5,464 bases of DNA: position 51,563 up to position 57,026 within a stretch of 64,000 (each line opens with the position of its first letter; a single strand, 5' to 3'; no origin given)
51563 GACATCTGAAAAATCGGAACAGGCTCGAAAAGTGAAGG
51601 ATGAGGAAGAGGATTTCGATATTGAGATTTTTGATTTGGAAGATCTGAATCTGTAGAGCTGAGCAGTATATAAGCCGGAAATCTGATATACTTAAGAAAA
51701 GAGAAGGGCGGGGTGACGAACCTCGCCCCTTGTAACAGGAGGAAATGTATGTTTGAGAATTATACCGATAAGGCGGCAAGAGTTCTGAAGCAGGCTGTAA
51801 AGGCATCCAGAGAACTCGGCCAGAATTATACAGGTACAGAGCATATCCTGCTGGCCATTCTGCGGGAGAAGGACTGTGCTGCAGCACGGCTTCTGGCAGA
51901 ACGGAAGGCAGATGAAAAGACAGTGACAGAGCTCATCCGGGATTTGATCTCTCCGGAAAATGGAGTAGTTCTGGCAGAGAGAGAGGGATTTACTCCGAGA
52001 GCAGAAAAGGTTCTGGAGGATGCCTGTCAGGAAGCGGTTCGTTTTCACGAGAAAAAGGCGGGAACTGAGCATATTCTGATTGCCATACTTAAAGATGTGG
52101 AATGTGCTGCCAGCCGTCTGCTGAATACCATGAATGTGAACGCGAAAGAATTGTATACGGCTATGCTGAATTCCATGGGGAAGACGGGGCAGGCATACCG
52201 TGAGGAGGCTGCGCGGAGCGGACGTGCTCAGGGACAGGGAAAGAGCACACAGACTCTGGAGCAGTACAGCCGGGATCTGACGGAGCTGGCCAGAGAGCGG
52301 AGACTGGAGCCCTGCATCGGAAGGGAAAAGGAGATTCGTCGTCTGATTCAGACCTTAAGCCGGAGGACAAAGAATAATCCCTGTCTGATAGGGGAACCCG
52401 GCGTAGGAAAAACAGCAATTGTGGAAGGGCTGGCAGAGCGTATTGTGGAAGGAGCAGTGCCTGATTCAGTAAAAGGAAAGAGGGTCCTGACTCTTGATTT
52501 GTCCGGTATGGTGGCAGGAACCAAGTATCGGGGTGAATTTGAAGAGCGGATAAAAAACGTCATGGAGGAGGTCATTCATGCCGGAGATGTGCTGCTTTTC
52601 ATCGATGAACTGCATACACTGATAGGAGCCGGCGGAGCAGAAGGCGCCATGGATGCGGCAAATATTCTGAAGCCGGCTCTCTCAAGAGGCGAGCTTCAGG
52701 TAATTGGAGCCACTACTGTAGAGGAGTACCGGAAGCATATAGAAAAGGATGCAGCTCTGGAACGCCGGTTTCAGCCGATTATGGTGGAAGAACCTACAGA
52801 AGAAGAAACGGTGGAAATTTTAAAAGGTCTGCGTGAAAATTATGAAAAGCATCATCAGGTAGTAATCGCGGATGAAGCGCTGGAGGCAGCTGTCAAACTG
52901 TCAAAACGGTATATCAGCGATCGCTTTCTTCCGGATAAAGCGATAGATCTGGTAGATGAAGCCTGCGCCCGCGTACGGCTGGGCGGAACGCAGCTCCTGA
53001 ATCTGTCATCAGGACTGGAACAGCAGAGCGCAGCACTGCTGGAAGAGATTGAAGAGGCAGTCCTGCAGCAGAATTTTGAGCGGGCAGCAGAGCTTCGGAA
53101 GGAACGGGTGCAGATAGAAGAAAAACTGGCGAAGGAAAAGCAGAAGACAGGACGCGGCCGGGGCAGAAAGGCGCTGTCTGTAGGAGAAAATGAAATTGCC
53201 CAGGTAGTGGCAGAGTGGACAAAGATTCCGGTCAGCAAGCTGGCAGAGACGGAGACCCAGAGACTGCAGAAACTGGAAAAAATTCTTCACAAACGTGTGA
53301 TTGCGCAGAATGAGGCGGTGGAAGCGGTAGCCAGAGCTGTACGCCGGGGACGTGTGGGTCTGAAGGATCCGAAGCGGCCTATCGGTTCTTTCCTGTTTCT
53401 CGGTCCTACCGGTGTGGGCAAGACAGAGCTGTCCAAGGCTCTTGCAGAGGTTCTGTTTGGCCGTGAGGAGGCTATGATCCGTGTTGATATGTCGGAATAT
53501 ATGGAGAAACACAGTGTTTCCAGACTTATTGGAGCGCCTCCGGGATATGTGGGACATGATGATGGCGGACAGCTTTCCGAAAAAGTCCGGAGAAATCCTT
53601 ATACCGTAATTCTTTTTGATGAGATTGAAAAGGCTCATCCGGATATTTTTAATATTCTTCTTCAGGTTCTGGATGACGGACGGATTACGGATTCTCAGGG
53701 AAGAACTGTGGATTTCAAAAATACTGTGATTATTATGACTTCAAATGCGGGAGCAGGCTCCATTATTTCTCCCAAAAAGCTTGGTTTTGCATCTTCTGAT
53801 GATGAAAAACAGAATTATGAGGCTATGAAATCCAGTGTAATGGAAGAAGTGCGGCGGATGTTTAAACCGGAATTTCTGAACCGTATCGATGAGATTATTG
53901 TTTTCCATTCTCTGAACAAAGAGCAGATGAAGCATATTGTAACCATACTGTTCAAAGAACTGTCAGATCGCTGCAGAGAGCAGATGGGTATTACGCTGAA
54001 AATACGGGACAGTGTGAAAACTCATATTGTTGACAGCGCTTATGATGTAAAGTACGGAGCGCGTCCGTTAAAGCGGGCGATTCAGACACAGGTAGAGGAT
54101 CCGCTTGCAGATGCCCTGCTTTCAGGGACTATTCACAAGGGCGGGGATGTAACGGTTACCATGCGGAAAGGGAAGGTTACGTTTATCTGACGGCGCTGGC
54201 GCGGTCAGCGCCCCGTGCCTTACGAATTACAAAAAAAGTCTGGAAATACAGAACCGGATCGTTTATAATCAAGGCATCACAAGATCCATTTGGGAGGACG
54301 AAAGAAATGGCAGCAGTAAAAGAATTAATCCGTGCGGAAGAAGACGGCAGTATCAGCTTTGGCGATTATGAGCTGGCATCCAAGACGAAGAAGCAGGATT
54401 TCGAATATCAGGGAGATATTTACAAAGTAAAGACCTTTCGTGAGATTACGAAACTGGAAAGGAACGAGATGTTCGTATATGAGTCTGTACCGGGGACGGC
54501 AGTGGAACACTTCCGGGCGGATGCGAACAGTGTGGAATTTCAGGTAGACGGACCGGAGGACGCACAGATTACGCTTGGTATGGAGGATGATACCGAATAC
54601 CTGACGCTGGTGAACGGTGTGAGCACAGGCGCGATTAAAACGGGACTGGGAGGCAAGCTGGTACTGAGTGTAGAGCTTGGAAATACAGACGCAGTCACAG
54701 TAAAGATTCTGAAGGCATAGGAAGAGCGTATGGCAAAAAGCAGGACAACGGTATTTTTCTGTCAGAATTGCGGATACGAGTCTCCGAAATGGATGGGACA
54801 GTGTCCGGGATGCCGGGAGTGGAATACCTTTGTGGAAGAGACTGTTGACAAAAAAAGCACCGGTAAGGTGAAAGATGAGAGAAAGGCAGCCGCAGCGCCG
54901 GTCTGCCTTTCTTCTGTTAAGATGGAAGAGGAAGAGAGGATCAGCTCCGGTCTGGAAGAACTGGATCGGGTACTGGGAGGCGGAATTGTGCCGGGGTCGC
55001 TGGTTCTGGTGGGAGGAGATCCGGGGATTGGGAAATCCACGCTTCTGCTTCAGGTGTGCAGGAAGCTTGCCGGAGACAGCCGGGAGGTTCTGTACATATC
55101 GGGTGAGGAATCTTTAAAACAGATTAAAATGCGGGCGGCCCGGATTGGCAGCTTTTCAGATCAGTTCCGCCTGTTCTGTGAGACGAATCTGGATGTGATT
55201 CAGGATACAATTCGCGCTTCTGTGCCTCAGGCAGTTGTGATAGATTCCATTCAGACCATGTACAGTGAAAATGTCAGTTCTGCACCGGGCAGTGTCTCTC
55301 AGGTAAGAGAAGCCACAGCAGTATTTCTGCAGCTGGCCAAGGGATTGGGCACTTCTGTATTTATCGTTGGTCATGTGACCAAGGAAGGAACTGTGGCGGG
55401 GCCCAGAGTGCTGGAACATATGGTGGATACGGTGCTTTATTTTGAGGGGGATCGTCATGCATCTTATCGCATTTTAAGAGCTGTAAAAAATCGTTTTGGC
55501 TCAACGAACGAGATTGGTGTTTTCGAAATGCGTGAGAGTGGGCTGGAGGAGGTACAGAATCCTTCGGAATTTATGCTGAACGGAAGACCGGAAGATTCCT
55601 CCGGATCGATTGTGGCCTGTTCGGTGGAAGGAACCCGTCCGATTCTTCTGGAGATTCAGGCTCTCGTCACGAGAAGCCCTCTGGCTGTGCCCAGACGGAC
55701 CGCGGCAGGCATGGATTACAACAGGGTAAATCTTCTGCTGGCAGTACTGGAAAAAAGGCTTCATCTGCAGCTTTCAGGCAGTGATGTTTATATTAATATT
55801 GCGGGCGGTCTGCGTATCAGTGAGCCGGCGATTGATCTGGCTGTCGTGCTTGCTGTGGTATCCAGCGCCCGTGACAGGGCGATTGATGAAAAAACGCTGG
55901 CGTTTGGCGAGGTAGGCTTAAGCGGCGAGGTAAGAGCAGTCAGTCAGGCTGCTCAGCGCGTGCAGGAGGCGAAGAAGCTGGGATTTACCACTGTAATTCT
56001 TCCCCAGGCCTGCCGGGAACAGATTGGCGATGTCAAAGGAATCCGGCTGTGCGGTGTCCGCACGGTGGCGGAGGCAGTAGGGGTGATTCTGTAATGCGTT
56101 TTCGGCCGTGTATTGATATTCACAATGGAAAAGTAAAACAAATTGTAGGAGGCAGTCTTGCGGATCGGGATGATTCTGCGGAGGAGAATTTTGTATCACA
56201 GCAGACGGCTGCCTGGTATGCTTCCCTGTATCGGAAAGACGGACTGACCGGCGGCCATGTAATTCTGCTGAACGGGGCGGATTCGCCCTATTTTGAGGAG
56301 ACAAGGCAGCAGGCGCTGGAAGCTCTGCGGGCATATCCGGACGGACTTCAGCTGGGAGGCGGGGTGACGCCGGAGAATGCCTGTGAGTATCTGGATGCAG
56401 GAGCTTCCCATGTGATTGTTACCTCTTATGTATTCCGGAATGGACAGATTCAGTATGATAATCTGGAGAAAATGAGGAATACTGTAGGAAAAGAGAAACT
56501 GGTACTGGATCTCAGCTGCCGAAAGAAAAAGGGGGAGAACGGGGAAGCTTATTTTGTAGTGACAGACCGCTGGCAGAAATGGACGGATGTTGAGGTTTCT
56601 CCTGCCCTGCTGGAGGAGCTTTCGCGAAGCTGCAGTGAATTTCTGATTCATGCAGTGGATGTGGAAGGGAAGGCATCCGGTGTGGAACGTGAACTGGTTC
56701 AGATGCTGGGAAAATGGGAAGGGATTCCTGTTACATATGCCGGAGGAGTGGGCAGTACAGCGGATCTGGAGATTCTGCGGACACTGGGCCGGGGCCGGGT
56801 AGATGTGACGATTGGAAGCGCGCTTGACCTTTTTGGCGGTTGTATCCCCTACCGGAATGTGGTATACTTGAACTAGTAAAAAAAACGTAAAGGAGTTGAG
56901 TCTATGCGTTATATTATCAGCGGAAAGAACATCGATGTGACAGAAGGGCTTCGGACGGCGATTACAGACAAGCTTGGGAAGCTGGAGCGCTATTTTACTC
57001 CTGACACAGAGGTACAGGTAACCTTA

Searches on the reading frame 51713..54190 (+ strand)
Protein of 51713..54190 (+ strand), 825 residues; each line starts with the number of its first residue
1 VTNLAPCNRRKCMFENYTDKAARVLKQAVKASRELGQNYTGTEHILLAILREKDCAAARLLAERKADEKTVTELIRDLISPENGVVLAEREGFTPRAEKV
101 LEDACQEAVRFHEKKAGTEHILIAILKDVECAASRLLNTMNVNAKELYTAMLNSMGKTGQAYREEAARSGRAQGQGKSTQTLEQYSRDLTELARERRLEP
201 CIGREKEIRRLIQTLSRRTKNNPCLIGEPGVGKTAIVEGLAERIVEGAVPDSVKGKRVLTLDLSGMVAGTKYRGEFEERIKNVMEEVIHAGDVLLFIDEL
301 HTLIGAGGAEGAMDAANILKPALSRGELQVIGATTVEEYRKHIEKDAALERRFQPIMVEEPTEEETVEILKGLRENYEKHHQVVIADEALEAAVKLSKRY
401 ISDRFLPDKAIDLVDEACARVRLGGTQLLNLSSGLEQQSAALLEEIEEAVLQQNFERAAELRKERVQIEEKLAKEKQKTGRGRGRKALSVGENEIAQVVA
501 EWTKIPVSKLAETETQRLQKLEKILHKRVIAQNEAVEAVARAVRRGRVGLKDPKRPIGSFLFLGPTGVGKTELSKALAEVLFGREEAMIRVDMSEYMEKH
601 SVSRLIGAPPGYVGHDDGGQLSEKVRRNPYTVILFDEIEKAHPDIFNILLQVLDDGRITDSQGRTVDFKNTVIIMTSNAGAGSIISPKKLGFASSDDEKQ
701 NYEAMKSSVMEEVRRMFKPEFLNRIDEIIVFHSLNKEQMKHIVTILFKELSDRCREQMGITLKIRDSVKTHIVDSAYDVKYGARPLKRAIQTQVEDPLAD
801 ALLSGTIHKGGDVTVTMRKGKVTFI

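Call 61: search_protein_families(library=pfam, proteins=[window:51713-54190:+], max_evalue=0.0001)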
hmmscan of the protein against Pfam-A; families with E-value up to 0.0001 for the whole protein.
window:51713-54190:+ (825 aa): 16 families
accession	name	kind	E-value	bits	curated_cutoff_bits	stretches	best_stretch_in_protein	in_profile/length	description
PF07724.20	AAA_2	-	1.7e-72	243.3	27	1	555-728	1-166/166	AAA domain (Cdc48 subfamily)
PF17871.7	AAA_lid_9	-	1.2e-34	118.8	22.8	1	362-464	1-103/104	AAA lid domain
PF10431.15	ClpB_D2-small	-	2e-26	92.2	21.9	1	734-815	1-81/81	C-terminal, D2-small domain, of ClpB protein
PF00004.35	AAA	-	3e-24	86.4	21.2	2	224-354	2-124/131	ATPase family associated with various cellular activities (AAA)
PF07728.20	AAA_5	-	1.6e-18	67.5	22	1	560-680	2-124/139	AAA domain (dynein-related subfamily)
PF02861.25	Clp_N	-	2.2e-17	63.4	20.7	1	28-79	1-52/53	Clp amino terminal domain, pathogenicity island component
PF13401.12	AAA_22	-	3.7e-10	40.7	27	0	219-319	4-104/130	AAA domain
PF13191.12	AAA_16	-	1.5e-08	35.7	32.6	1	201-247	2-51/167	AAA ATPase domain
PF00158.32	Sigma54_activat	-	6.8e-08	32.8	20.2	1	559-678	24-142/168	Sigma-54 interaction domain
PF05621.17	TniB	-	2.2e-06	27.7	22.4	0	208-359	23-185/189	Bacterial TniB protein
PF20720.3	nSTAND3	-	1.5e-05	25.2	27.2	0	222-246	19-43/155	Novel STAND NTPase 3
PF13238.12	AAA_18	-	3.4e-05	24.7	29.4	0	563-594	4-29/128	AAA domain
PF12775.13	AAA_7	-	4.3e-05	23.6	25.8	0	559-606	35-82/181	P-loop containing dynein motor region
PF01695.23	IstB_IS21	-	8.3e-05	22.6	24.1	0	205-245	77-117/238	IstB-like ATP binding protein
PF01078.27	Mg_chelatase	-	8.4e-05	22.5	20.3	0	560-703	25-182/207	Magnesium chelatase, subunit ChlI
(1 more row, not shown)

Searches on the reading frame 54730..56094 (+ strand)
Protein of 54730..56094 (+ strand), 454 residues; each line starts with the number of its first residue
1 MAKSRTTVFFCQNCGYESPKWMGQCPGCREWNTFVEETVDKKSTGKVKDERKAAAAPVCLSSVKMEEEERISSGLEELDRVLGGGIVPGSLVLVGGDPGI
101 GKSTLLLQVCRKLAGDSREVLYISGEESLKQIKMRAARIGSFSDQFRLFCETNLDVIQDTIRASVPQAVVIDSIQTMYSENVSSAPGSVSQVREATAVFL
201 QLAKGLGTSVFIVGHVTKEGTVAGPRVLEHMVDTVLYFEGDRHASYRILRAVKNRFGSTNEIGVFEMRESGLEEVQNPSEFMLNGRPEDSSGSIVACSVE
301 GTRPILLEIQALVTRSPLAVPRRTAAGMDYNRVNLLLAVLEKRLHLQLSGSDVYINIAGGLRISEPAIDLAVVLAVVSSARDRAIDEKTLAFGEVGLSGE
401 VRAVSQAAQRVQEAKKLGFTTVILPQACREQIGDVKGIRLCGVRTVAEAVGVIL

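Call 88: search_protein_families(library=pfam, proteins=[window:54730-56094:+], max_evalue=0.0001)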
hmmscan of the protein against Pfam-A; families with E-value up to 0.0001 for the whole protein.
window:54730-56094:+ (454 aa): 9 families
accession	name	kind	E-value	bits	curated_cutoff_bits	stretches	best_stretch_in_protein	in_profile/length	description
PF06745.19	ATPase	-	9.3e-17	61.6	26.6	2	72-140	2-71/231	KaiC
PF13481.12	AAA_25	-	5.2e-16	59.3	27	1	67-220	11-194/195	AAA domain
PF18073.7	Zn_ribbon_LapB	-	6.4e-13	48.6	25.7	1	11-36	3-28/28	Rubredoxin metal binding domain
PF03796.21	DnaB_C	-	2.6e-09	37.3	27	1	71-136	2-67/255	DnaB-like helicase C terminal domain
PF13541.12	ChlI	-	6.6e-09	36.1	27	1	346-427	38-120/121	Subunit ChlI of Mg-chelatase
PF05362.19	Lon_C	-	3.8e-06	27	21.1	1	352-435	95-179/205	Lon protease (S16) C-terminal proteolytic domain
PF13479.12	AAA_24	-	2.5e-05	24.6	27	1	92-179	5-78/195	AAA domain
PF13191.12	AAA_16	-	4.2e-05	24.5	32.6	1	78-128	16-63/167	AAA ATPase domain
PF25199.1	nSTAND_NTPase5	-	5.4e-05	23.5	34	0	90-134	42-87/145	Novel STAND NTPase 5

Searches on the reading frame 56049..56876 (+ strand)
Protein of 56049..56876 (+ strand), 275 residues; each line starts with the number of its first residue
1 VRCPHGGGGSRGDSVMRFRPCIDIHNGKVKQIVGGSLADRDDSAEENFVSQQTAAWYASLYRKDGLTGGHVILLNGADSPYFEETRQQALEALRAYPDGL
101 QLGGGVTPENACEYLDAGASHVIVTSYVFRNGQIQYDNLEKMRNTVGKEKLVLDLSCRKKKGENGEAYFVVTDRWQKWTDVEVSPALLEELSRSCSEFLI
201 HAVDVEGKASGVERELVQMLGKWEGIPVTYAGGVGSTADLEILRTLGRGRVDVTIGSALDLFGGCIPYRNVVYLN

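Call 88: search_protein_families(library=pfam, proteins=[window:56049-56876:+], max_evalue=0.0001)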
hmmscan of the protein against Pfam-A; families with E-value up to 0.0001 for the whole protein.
window:56049-56876:+ (275 aa): 1 family
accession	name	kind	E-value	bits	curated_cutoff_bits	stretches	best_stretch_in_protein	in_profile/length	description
PF00977.27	His_biosynth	-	2.6e-30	106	23.6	1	20-259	4-222/228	Histidine biosynthesis protein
